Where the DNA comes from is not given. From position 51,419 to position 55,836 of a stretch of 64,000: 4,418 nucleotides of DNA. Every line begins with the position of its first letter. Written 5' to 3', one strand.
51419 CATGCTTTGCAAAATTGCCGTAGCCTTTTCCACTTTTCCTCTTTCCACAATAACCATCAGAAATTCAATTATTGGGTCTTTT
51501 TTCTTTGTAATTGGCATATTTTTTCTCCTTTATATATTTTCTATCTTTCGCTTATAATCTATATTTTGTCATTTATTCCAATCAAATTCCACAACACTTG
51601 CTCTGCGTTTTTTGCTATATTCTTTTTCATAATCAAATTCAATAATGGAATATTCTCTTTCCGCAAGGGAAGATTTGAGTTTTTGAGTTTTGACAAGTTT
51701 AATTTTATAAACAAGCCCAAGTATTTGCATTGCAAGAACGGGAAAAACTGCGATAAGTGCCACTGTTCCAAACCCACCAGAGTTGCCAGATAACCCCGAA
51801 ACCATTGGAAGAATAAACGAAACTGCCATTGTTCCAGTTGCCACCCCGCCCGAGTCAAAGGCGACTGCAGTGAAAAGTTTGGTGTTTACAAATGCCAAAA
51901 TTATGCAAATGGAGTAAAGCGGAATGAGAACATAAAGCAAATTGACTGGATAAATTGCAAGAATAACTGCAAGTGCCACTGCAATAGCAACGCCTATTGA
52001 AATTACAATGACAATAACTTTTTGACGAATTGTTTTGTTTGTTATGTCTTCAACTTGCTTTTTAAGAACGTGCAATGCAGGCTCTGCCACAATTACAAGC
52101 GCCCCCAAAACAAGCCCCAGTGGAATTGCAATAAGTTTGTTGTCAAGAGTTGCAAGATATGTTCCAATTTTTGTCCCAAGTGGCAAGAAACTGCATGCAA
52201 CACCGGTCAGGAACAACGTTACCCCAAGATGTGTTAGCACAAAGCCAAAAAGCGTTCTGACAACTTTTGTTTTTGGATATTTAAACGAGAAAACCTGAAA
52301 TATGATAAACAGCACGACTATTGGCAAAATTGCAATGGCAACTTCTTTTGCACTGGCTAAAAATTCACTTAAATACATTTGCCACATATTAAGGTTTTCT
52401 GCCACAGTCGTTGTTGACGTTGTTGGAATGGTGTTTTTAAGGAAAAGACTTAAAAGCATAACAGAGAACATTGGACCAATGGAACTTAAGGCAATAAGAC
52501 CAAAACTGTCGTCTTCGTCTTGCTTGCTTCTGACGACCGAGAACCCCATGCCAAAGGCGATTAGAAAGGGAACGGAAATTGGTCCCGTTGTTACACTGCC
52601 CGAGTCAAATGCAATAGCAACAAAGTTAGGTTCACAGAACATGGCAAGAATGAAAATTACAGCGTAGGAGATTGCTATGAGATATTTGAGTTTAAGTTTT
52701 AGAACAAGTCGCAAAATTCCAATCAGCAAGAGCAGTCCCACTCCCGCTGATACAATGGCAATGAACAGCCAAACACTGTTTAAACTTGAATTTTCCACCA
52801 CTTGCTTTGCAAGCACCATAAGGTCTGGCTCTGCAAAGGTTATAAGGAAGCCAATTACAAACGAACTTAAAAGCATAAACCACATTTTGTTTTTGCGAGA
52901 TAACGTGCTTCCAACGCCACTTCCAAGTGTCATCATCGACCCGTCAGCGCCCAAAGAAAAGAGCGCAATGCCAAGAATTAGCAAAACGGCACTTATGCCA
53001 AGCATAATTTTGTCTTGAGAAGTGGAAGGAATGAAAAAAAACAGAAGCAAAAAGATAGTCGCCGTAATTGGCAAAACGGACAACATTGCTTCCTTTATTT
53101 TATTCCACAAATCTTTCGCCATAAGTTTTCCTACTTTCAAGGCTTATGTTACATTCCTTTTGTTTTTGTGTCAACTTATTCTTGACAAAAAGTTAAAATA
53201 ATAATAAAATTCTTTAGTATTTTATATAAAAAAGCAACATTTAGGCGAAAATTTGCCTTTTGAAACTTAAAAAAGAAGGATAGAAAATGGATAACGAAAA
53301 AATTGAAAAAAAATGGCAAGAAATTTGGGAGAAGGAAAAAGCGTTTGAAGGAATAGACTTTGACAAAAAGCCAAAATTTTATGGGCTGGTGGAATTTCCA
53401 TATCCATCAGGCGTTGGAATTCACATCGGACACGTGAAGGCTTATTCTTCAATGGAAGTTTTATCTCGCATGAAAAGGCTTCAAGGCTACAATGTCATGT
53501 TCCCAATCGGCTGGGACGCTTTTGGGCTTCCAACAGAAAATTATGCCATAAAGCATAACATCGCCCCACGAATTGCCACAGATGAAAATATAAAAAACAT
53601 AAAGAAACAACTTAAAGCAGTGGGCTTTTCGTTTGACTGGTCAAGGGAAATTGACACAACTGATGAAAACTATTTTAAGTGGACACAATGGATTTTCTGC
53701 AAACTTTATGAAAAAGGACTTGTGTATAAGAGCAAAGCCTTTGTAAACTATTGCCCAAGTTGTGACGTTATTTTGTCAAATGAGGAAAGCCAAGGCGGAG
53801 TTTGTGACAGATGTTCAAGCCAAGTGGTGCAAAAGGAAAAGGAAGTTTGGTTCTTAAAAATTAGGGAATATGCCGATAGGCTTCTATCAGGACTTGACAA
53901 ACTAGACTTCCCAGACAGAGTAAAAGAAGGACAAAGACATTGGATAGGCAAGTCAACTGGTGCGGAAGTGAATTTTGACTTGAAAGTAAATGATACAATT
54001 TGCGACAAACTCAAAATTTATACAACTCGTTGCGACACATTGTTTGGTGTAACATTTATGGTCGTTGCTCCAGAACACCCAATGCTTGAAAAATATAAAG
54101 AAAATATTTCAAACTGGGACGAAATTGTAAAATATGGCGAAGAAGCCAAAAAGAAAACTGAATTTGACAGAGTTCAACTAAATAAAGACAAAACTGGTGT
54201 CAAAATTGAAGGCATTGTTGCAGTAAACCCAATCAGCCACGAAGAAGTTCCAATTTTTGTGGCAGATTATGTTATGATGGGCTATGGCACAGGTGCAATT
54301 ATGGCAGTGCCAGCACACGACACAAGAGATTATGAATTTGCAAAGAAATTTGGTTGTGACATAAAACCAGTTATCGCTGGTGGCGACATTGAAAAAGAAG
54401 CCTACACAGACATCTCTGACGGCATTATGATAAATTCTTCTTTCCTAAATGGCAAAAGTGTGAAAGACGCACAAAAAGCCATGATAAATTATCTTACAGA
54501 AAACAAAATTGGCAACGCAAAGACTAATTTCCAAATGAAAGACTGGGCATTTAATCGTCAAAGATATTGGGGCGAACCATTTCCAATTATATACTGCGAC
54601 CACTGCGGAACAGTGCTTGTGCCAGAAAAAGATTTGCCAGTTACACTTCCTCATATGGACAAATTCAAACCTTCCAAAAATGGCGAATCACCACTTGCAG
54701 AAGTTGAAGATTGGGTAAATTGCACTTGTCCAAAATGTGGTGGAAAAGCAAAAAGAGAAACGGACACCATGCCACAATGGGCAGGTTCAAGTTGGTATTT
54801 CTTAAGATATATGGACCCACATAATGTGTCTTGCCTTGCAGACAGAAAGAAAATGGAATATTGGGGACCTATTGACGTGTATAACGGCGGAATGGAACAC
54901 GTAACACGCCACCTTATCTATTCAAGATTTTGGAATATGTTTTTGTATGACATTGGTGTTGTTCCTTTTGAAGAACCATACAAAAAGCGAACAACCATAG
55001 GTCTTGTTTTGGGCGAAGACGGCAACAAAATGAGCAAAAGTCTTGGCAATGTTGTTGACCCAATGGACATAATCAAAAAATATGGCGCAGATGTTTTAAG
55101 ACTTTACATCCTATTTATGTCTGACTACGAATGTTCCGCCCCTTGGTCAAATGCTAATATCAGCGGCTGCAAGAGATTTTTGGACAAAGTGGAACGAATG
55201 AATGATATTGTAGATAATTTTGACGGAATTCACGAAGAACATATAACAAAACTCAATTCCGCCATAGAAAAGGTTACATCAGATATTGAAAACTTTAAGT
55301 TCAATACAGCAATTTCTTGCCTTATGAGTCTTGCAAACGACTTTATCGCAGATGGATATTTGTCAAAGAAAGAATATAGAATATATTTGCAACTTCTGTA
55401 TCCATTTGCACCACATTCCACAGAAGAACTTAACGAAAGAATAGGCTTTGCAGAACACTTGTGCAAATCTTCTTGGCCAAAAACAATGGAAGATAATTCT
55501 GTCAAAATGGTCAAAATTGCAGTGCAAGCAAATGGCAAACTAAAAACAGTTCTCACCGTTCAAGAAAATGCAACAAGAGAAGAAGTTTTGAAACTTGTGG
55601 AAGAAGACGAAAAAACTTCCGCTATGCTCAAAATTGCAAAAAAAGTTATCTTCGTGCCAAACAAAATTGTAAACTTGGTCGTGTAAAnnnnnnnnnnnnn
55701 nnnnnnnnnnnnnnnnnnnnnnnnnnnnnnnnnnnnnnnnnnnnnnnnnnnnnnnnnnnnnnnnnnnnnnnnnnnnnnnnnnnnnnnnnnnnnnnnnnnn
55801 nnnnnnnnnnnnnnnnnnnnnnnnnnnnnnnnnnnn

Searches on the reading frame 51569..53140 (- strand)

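Call 62: search_protein_families(library=pfam, proteins=[window:51569-53140:-], max_evalue=0.01)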
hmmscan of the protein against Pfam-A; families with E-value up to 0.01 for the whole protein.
window:51569-53140:- (523 aa): 1 family
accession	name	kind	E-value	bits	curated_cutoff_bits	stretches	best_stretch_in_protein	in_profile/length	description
PF07556.16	DUF1538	-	2.4e-115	383.6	22.6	2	25-232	1-210/211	Protein of unknown function (DUF1538)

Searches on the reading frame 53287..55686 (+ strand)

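Call 62: search_protein_families(library=pfam, proteins=[window:53287-55686:+], max_evalue=0.01)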
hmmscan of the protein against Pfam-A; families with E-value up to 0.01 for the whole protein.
window:53287-55686:+ (799 aa): 6 families
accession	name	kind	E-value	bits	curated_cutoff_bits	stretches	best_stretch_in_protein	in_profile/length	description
PF13603.12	tRNA-synt_1_2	-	3.6e-58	196.5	25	1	217-403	1-184/185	Leucyl-tRNA synthetase, editing domain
PF00133.28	tRNA-synt_1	-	6.2e-57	193.6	22.7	2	9-220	1-225/414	tRNA synthetases class I (I, L, M and V)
PF09334.17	tRNA-synt_1g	-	1.7e-26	93.4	20.1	2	37-179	7-145/391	tRNA synthetases class I (M)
PF08264.19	Anticodon_1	-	1.4e-17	64.4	25.1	1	653-764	5-144/148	Anticodon-binding domain of tRNA ligase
PF01406.26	tRNA-synt_1e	-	1e-08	35.4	27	1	578-625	250-296/301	tRNA synthetases class I (C) catalytic domain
PF00579.31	tRNA-synt_1b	-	0.0083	15.9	21.1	0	569-590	185-208/292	tRNA synthetases class I (W and Y)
